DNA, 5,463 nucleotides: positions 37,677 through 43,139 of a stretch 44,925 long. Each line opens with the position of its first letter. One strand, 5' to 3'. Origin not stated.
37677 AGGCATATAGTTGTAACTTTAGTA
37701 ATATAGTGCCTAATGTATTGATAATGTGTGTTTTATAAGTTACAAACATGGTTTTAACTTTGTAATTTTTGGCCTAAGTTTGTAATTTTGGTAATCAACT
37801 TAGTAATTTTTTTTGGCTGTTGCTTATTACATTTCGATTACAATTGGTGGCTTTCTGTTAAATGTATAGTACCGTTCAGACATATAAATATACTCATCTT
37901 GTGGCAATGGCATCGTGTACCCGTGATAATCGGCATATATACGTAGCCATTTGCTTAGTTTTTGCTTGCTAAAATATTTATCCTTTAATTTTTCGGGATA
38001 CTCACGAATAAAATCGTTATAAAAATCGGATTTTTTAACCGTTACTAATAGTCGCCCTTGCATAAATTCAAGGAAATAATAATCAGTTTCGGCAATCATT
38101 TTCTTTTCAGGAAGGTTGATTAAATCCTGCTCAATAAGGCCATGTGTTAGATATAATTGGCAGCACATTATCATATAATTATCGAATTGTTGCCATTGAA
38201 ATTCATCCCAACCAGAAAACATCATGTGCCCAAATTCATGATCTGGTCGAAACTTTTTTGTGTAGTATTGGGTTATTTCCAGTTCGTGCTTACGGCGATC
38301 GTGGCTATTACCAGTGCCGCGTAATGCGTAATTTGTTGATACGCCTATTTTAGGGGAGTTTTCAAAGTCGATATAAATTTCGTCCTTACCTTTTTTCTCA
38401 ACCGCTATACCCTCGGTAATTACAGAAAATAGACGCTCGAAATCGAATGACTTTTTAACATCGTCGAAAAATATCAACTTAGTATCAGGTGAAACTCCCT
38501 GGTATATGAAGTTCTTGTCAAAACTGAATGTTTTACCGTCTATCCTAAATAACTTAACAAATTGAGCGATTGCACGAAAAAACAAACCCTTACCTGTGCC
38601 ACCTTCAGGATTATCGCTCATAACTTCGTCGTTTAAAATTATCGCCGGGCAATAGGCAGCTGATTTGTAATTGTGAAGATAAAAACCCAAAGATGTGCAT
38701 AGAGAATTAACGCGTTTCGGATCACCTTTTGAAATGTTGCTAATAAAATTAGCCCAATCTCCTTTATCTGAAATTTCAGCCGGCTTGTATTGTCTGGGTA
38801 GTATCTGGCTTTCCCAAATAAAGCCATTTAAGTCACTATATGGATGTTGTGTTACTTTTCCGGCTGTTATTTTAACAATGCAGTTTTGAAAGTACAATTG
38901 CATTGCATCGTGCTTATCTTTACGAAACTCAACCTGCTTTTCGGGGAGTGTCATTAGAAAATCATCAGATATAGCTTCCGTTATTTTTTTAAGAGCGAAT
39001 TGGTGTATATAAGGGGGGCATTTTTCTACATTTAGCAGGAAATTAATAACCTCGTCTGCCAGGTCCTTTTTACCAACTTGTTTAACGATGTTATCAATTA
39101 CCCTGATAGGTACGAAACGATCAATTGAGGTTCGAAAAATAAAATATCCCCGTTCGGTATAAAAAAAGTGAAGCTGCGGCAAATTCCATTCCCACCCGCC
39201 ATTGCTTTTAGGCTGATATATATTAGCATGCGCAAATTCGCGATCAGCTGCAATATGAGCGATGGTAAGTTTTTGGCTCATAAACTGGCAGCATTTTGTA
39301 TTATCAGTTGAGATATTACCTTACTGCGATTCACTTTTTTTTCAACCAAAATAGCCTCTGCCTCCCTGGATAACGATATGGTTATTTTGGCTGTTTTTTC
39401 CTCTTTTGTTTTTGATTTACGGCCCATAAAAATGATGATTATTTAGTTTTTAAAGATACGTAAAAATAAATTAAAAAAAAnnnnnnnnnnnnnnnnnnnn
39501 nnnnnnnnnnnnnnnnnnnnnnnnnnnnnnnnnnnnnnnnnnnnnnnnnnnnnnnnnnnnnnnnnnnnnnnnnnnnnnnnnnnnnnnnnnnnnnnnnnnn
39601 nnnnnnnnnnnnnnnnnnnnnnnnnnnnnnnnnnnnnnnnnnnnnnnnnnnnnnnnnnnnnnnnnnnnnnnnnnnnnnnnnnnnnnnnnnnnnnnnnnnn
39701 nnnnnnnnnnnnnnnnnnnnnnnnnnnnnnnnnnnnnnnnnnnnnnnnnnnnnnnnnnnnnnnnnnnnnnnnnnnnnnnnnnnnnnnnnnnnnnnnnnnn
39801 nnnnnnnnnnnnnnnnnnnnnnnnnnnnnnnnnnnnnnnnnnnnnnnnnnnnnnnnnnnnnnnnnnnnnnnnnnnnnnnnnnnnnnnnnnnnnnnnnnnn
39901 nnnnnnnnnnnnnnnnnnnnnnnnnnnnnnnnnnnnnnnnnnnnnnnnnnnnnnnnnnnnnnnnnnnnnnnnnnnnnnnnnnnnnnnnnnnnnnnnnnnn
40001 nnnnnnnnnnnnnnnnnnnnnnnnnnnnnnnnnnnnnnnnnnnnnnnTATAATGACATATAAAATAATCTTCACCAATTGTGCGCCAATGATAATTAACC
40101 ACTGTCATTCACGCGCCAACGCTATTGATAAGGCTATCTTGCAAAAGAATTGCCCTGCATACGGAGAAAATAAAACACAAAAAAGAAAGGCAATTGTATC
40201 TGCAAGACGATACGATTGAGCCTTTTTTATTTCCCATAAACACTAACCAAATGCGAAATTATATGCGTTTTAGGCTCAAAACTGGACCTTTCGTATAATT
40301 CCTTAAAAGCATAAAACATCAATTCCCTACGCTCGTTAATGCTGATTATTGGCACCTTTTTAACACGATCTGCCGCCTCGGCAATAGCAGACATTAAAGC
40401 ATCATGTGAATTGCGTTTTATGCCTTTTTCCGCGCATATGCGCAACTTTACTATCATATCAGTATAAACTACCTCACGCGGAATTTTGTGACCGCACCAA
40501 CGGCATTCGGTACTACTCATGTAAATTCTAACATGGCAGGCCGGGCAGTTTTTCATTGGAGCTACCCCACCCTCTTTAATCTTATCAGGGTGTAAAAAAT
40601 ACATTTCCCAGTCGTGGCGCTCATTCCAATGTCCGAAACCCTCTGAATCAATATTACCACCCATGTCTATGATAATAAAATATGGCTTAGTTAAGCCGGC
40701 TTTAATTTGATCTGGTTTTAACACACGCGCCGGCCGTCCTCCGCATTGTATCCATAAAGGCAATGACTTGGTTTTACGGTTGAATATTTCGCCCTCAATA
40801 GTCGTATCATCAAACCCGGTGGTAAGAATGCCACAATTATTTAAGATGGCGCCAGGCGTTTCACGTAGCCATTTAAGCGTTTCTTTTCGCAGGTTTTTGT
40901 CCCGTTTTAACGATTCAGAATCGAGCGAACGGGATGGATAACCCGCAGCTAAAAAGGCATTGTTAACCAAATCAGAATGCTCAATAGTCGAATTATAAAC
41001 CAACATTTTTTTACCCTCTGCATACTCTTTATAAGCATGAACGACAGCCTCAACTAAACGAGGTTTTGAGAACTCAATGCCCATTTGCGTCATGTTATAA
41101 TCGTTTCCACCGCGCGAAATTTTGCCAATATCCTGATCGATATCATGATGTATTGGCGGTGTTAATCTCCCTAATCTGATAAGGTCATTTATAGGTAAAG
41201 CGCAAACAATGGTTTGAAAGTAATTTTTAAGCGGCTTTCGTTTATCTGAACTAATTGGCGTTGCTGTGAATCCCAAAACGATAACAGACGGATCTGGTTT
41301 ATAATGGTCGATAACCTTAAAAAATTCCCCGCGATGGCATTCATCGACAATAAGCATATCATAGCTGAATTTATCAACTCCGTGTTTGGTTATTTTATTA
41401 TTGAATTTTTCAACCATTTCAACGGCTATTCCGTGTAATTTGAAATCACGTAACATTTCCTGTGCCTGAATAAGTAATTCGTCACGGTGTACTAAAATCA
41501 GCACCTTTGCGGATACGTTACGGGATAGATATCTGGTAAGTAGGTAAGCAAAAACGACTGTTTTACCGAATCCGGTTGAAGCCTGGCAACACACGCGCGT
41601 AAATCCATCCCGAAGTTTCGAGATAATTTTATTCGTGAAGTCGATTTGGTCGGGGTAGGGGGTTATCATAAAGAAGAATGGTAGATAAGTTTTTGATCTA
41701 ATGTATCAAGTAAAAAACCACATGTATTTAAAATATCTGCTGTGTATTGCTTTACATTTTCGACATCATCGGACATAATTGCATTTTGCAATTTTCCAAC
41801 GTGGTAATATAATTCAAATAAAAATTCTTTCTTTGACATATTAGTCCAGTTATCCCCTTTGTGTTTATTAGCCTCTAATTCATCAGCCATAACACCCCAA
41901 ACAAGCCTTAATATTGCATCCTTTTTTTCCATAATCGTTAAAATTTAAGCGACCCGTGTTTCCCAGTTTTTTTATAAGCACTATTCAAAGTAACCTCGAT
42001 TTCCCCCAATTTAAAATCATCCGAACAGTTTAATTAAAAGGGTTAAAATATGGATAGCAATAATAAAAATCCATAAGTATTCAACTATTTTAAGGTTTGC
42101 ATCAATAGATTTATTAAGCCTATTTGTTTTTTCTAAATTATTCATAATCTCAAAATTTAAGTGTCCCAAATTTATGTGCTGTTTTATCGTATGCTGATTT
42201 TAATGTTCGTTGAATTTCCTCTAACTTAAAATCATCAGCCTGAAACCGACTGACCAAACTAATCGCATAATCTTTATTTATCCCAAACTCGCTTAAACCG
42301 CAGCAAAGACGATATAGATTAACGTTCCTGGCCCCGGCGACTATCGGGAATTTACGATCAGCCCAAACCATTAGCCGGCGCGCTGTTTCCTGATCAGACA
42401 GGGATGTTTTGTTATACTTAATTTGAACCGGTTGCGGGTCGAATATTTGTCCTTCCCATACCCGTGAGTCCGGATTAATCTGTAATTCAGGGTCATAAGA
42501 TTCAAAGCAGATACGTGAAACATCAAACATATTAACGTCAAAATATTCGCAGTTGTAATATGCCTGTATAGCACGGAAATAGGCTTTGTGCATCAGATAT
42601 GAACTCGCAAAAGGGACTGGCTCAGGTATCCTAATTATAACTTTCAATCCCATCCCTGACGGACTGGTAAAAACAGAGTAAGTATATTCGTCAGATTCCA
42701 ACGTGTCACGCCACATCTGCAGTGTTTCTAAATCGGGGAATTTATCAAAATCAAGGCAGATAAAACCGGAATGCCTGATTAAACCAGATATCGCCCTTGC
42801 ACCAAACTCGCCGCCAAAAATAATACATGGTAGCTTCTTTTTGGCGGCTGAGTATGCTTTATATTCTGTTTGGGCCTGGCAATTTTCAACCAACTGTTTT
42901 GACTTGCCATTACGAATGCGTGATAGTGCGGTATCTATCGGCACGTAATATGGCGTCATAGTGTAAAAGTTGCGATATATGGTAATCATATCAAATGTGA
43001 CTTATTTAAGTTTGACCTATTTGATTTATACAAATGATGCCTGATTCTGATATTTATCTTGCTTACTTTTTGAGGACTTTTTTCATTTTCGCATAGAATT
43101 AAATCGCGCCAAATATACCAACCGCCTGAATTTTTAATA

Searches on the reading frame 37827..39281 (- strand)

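Call 60: search_protein_families(library=pfam, proteins=[window:37827-39281:-], max_evalue=0.001)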
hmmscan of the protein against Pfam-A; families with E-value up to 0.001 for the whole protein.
window:37827-39281:- (484 aa): 1 family
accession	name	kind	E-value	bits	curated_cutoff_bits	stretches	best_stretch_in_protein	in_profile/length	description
PF19263.5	DUF5906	-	4.6e-08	34.1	27.6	1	226-330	5-114/114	Family of unknown function (DUF5906)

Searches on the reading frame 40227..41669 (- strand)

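Call 60: search_protein_families(library=pfam, proteins=[window:40227-41669:-], max_evalue=0.001)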
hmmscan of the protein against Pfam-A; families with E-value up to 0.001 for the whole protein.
window:40227-41669:- (480 aa): 4 families
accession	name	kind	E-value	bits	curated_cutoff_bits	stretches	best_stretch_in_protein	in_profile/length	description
PF04851.21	ResIII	-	8.5e-20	71.7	22.5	2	2-76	2-76/164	Type III restriction enzyme, res subunit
PF18766.7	SWI2_SNF2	-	1.8e-09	38.1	26.7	1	78-157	92-173/221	SWI2/SNF2 ATPase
PF00270.35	DEAD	-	1.5e-08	34.9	26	1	14-82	6-73/167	DEAD/DEAH box helicase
PF10571.15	UPF0547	-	0.00088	19.8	29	0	373-394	1-22/26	Uncharacterised protein family UPF0547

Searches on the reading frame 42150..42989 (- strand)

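Call 60: search_protein_families(library=pfam, proteins=[window:42150-42989:-], max_evalue=0.001)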
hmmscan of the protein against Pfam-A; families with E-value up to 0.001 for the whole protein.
window:42150-42989:- (279 aa): 1 family
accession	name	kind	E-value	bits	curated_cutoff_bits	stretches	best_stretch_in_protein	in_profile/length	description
PF08800.15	BT4734-like_N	-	2.9e-21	76.4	22.4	1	49-169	2-132/134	BT4734-like, N-terminal domain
